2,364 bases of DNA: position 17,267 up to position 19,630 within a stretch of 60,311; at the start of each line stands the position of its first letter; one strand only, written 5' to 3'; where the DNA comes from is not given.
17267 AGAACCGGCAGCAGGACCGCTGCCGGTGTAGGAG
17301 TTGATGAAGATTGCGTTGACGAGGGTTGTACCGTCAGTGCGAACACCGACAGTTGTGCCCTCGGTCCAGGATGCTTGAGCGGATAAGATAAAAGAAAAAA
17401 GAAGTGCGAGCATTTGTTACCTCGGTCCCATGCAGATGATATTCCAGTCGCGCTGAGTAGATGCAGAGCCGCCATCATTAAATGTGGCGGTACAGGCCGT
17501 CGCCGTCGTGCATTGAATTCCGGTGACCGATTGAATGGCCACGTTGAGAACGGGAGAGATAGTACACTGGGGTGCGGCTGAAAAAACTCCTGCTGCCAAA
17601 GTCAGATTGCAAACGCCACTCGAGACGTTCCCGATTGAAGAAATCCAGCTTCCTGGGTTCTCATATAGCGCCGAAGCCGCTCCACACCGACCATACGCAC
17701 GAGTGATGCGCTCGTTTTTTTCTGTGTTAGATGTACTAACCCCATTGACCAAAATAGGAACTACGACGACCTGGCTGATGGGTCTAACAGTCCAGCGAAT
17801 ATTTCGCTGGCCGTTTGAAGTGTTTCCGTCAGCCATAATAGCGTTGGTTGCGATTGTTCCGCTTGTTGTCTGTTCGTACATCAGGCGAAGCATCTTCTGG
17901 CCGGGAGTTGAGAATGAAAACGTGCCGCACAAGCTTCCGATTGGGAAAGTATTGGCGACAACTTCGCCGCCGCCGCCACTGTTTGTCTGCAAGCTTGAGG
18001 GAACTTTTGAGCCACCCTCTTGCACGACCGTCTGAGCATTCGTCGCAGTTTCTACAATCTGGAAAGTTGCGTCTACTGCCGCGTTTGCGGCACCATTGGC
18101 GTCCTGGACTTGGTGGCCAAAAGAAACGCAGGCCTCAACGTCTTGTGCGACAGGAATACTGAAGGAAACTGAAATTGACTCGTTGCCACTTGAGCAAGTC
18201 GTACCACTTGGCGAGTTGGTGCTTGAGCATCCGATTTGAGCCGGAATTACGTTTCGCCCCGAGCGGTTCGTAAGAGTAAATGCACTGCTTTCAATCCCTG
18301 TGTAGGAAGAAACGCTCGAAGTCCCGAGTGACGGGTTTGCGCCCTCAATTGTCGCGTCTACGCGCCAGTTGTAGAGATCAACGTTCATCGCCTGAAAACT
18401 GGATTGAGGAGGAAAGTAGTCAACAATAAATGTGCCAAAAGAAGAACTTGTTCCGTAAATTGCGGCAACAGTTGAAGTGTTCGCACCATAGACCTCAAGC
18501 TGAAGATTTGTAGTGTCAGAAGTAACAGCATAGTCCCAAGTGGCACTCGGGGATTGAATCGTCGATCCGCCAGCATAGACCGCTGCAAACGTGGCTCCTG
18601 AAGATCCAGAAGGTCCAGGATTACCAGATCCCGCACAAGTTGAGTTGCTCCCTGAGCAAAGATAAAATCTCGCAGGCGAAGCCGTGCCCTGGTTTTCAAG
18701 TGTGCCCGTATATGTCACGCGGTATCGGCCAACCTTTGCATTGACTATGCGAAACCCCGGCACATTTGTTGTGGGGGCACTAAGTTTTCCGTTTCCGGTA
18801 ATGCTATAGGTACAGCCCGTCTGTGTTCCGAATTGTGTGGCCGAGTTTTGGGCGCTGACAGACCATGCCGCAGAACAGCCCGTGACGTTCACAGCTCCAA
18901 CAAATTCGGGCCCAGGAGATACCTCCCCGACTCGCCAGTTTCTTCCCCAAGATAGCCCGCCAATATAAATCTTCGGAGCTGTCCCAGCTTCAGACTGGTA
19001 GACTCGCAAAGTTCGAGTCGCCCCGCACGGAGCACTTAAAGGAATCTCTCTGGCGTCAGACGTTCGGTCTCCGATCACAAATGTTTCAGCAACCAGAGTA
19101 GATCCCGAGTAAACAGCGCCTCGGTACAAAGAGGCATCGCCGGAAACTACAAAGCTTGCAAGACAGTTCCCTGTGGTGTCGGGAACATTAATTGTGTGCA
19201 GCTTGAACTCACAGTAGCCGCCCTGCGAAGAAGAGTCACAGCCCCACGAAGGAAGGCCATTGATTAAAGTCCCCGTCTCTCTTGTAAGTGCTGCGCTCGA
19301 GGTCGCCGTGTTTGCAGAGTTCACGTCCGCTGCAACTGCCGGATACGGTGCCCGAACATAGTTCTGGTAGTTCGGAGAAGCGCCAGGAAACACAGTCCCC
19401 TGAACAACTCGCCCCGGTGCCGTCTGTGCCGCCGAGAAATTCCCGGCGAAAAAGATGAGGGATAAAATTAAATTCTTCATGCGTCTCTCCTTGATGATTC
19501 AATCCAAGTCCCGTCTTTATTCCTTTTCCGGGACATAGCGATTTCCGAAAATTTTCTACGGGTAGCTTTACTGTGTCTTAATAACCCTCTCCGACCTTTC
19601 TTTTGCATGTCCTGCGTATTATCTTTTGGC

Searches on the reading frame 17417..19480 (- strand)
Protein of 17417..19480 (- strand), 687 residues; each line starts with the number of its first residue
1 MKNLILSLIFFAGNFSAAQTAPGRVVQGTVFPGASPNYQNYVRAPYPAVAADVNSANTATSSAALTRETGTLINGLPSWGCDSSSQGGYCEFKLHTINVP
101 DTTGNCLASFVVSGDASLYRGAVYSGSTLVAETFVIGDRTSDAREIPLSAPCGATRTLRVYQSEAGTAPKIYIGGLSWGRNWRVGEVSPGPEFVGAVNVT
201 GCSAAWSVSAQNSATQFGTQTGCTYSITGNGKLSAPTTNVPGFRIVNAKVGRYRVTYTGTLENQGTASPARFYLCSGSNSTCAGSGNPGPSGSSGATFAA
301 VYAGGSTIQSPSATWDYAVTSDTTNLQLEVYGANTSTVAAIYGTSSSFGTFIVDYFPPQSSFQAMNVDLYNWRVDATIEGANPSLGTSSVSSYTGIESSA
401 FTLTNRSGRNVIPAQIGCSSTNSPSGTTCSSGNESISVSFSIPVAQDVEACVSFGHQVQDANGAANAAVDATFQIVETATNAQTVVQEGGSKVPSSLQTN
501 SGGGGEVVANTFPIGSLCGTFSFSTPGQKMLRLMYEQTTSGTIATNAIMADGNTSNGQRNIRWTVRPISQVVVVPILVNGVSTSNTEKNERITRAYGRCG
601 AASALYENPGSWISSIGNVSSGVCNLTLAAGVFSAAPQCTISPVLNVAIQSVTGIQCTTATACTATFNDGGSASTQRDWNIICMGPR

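Call 51: search_dna_similar(query=window:17417-19480:-, collection=phages, mode=protein, max_rows=15)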
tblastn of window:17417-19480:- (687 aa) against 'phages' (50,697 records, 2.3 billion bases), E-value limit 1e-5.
No match.

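Call 91: search_protein_families(library=pfam, proteins=[window:17417-19480:-], max_evalue=0.001)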
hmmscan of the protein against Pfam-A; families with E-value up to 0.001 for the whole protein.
window:17417-19480:- (687 aa): 0 families
